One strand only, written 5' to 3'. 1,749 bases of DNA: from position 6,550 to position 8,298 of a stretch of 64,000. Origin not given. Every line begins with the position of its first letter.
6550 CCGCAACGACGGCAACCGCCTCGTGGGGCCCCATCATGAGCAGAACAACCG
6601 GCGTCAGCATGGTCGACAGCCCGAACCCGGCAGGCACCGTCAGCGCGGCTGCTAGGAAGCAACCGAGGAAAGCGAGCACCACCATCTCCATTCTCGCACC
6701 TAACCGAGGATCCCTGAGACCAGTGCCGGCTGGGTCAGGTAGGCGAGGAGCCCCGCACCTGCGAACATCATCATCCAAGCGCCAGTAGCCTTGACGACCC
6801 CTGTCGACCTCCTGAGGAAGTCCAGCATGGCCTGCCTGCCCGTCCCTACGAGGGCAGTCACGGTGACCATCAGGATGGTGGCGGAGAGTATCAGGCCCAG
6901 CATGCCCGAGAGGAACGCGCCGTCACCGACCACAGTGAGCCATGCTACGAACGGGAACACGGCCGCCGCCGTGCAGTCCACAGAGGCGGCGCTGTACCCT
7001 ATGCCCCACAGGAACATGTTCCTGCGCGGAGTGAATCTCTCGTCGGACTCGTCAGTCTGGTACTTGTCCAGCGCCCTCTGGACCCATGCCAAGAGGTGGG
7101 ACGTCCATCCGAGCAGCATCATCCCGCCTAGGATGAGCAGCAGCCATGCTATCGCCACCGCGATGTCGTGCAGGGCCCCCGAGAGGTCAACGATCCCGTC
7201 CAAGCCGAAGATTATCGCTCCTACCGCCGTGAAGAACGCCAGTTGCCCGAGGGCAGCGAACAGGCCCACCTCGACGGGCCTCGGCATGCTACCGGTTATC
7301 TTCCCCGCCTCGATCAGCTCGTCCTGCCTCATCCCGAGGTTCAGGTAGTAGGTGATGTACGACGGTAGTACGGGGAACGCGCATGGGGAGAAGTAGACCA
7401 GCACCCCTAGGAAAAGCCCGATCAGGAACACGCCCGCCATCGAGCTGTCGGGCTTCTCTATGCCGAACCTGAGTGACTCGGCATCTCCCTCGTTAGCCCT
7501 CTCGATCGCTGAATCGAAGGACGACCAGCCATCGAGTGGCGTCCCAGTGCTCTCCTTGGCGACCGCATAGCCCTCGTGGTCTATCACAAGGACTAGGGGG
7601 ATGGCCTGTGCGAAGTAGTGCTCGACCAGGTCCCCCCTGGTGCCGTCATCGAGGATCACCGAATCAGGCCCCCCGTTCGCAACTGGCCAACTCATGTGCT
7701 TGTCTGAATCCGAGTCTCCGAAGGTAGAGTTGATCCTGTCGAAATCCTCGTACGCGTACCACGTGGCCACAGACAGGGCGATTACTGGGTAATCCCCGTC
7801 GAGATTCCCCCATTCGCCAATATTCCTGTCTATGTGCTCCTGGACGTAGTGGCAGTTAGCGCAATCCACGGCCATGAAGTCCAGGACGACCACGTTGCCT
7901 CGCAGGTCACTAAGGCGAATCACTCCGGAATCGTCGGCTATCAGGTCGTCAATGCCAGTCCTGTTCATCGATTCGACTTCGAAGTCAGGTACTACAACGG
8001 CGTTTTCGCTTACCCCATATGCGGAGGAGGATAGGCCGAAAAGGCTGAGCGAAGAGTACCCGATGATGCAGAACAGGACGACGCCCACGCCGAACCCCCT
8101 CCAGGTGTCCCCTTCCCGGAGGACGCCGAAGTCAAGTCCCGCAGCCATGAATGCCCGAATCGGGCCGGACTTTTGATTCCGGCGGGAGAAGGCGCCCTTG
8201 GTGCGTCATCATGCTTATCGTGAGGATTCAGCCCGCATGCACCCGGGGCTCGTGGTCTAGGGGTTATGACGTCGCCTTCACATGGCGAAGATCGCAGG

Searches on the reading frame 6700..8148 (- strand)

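Call 60: search_protein_families(library=pfam, proteins=[window:6700-8148:-], max_evalue=0.0001)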
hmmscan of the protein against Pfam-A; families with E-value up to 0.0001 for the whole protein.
window:6700-8148:- (482 aa): 0 families

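Call 64: search_protein_families(library=pfam, proteins=[window:6700-8148:-], max_evalue=0.01)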
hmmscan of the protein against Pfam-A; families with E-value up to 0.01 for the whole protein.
window:6700-8148:- (482 aa): 1 family
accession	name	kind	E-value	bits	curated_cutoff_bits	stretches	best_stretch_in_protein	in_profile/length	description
PF00578.27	AhpC-TSA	-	0.0012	19.2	26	1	53-156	5-78/124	AhpC/TSA family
